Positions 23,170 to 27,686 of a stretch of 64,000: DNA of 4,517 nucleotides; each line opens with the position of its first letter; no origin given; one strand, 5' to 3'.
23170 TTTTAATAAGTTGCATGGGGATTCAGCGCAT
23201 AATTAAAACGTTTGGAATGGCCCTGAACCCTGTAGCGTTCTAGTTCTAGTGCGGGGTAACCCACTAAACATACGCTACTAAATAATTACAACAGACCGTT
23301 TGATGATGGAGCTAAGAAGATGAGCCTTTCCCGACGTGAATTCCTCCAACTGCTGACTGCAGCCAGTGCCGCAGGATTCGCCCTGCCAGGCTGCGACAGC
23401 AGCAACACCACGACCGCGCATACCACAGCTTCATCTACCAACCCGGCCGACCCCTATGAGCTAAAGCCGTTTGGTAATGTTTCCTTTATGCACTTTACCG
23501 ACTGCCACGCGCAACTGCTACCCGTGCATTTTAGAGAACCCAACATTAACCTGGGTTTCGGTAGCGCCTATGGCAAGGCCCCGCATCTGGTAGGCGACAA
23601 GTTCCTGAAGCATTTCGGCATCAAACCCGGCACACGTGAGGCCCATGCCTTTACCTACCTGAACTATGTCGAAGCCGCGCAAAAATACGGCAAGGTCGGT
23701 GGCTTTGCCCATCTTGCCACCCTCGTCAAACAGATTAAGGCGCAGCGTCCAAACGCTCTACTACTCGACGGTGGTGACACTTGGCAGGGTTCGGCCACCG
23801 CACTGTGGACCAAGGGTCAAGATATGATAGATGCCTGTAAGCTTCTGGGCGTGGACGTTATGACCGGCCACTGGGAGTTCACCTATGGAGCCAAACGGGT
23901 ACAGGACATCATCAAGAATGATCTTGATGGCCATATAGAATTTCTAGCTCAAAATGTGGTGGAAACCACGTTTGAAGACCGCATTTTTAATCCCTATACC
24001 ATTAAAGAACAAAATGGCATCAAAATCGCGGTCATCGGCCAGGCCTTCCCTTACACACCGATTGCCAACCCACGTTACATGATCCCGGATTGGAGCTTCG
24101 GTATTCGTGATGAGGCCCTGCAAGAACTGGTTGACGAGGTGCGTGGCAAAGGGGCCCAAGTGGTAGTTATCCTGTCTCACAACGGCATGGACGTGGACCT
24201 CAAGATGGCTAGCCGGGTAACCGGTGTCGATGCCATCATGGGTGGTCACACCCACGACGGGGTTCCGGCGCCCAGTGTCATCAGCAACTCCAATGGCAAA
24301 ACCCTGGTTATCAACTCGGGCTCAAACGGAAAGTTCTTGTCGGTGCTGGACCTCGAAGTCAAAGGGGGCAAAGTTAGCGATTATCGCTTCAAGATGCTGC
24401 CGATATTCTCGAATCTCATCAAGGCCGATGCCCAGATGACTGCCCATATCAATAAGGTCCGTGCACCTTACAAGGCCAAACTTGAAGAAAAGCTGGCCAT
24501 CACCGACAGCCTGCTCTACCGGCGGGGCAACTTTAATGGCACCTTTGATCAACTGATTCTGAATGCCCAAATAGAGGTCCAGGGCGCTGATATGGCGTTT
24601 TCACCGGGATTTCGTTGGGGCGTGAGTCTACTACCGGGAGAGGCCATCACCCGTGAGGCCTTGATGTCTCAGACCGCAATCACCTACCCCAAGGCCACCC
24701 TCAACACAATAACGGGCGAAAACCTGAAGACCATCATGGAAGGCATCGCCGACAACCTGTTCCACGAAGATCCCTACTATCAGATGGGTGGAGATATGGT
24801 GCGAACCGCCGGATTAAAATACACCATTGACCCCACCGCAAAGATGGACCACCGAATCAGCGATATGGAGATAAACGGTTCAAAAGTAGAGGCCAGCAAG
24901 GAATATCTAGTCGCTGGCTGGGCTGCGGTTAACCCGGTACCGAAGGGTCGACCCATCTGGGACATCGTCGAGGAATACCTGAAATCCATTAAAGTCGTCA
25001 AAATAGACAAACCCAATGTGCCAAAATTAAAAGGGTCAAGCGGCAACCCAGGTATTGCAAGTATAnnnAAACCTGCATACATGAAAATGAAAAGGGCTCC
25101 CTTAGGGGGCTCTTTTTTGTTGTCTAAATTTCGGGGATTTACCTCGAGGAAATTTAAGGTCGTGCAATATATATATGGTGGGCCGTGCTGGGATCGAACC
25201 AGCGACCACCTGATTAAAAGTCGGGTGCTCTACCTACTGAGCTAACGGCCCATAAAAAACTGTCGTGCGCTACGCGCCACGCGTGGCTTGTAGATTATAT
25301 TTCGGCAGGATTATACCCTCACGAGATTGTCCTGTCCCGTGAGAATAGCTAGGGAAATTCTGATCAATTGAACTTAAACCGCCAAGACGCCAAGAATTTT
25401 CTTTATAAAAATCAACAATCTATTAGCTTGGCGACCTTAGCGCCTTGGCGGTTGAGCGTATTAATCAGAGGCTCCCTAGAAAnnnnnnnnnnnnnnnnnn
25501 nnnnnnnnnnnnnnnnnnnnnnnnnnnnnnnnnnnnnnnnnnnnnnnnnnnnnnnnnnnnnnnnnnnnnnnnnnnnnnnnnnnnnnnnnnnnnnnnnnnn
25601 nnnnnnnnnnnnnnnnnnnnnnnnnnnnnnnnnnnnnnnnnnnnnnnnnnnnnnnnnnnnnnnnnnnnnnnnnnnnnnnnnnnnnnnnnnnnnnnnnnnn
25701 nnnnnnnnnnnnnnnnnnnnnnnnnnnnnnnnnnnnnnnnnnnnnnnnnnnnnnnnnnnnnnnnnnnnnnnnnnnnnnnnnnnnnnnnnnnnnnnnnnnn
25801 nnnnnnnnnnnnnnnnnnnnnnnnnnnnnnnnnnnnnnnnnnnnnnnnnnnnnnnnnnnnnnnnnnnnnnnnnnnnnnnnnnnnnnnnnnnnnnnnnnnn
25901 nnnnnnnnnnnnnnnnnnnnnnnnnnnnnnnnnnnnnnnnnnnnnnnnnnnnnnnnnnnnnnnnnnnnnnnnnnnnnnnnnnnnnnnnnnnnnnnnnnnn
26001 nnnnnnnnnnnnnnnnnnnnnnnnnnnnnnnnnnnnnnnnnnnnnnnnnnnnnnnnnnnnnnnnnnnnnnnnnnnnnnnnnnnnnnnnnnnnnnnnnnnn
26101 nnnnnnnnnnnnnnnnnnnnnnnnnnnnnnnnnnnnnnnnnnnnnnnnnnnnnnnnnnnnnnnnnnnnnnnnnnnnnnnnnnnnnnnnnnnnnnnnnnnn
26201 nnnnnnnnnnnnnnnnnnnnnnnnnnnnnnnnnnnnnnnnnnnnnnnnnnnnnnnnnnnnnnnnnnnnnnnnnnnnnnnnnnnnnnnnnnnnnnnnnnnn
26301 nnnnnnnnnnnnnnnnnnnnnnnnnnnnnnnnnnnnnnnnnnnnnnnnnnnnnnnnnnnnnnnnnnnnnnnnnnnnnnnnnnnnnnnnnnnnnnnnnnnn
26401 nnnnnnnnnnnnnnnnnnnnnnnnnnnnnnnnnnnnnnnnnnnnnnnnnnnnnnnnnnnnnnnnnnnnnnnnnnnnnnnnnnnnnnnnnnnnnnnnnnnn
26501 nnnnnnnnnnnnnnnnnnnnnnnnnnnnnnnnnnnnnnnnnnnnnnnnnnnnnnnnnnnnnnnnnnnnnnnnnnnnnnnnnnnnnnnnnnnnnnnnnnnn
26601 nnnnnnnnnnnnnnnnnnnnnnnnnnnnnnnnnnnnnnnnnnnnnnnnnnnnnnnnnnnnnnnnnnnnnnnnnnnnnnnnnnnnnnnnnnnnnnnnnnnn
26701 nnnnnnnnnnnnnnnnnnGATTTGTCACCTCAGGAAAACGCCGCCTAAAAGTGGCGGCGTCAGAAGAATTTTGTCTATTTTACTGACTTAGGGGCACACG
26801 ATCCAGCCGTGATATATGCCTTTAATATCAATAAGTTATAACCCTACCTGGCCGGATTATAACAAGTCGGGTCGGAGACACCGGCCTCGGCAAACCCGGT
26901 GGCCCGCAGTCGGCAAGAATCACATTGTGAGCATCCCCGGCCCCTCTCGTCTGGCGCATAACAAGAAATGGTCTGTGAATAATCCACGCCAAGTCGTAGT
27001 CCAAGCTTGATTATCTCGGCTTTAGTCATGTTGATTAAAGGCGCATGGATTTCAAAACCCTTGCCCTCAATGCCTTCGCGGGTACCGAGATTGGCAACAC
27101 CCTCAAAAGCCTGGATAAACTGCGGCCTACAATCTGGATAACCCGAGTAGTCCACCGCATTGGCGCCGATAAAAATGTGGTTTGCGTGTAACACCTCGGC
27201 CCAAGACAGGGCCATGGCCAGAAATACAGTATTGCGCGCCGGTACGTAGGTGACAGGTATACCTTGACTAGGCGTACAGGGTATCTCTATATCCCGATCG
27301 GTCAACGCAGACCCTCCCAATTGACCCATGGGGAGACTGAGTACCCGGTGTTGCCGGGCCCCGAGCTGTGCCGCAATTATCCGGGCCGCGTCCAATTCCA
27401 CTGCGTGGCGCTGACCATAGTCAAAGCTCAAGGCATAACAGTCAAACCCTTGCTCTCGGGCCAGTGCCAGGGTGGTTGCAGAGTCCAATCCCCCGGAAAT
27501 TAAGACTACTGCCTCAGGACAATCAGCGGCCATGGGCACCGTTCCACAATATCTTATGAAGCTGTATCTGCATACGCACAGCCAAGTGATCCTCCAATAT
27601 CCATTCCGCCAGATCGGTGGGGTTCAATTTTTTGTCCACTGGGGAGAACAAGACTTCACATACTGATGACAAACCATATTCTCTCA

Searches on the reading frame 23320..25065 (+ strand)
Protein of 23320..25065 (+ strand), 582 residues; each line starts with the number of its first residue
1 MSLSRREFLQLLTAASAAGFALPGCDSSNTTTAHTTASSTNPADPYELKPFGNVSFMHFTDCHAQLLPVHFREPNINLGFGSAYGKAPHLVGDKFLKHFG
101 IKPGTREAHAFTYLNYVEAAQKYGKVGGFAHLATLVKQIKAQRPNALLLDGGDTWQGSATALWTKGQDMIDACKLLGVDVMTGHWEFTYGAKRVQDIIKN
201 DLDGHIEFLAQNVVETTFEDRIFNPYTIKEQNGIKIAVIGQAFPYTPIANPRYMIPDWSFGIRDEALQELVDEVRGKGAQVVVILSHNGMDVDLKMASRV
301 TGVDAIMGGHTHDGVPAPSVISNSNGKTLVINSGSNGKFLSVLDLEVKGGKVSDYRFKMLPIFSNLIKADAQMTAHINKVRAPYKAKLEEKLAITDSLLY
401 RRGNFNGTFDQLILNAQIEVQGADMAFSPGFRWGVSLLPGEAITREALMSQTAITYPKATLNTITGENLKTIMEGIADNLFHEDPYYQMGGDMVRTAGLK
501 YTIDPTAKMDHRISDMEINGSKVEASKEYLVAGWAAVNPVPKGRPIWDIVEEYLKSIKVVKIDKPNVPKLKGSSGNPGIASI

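Call 5: search_protein_families(library=pfam, proteins=[window:23320-25065:+])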
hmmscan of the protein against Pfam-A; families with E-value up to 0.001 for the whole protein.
window:23320-25065:+ (582 aa): 2 families
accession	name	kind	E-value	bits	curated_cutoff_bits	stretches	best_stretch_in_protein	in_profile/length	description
PF02872.23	5_nucleotid_C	-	1.1e-12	48.8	23.6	1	407-534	22-143/158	5'-nucleotidase, C-terminal domain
PF00149.33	Metallophos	-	3.8e-05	24.7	21.5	1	56-313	3-190/191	Calcineurin-like phosphoesterase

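Call 7: search_protein_families(library=ncbifam, proteins=[window:23320-25065:+])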
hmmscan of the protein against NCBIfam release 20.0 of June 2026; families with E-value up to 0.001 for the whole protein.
window:23320-25065:+ (582 aa): 12 families
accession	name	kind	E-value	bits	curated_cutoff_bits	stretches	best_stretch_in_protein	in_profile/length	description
TIGR04486.1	thiosulf_SoxB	equivalog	1.8e-257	855.1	550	1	4-572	1-555/556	thiosulfohydrolase SoxB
NF006934.0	PRK09419.1-1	subfamily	5.5e-35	120.3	1646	2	113-359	65-315/1174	multifunctional 2',3'-cyclic-nucleotide 2'-phosphodiesterase/3'-nucleotidase/5'-nucleotidase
NF007109.1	PRK09558.1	equivalog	7e-19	68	600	1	129-532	58-499/550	bifunctional UDP-sugar hydrolase/5'-nucleotidase UshA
NF006938.0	PRK09420.1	equivalog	4.3e-18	65.1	486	1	121-365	45-325/648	bifunctional 2',3'-cyclic-nucleotide 2'-phosphodiesterase/3'-nucleotidase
NF041198.1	UshA_like_PCGU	equivalog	6.2e-18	64.6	275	1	125-349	45-269/519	UshA-like (seleno)protein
NF006937.0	PRK09419.1-4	equivalog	1.2e-17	62.7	2554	1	224-523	789-1091/1411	multifunctional 2',3'-cyclic-nucleotide 2'-phosphodiesterase/3'-nucleotidase/5'-nucleotidase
TIGR01390.1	CycNucDiestase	equivalog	5.8e-17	61.4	883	1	126-363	28-301/626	2',3'-cyclic-nucleotide 2'-phosphodiesterase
NF008871.0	PRK11907.1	equivalog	3.7e-15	55.1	1266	1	114-318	129-358/814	bifunctional 2',3'-cyclic-nucleotide 2'-phosphodiesterase/3'-nucleotidase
NF006935.0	PRK09419.1-2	equivalog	5.4e-13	47.5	2801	1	224-348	810-932/1445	multifunctional 2',3'-cyclic-nucleotide 2'-phosphodiesterase/3'-nucleotidase/5'-nucleotidase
TIGR01530.1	nadN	equivalog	7.5e-13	47.9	436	1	120-312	25-216/550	NAD nucleotidase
NF006936.0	PRK09419.1-3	equivalog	6e-10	37.4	2542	1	129-531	734-1142/1212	multifunctional 2',3'-cyclic-nucleotide 2'-phosphodiesterase/3'-nucleotidase/5'-nucleotidase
NF040549.1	Nt5e_LPXTG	exception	1.1e-08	33.8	1050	1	125-247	116-237/731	cell surface ecto-5'-nucleotidase Nt5e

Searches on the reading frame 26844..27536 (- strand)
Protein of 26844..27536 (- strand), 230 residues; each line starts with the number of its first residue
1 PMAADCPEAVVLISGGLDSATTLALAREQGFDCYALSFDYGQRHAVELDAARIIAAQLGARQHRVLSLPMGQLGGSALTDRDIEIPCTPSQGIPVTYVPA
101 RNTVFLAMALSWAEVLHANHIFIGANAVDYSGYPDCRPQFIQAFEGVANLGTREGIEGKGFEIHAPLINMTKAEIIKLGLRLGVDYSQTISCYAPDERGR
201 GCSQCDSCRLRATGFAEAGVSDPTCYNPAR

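Call 9: search_protein_families(library=pfam, proteins=[window:26844-27536:-])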
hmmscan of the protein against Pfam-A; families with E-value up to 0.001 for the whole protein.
window:26844-27536:- (230 aa): 3 families
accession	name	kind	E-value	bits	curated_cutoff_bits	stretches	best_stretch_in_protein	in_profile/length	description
PF06508.19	QueC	-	2.7e-77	259.4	22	1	9-218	2-209/210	Queuosine biosynthesis protein QueC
PF00733.27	Asn_synthase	-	1.2e-06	28.9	21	1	10-66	21-78/354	Asparagine synthase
PF02568.20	ThiI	-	0.0008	19.5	20.5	0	8-57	5-55/197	Thiamine biosynthesis protein (ThiI)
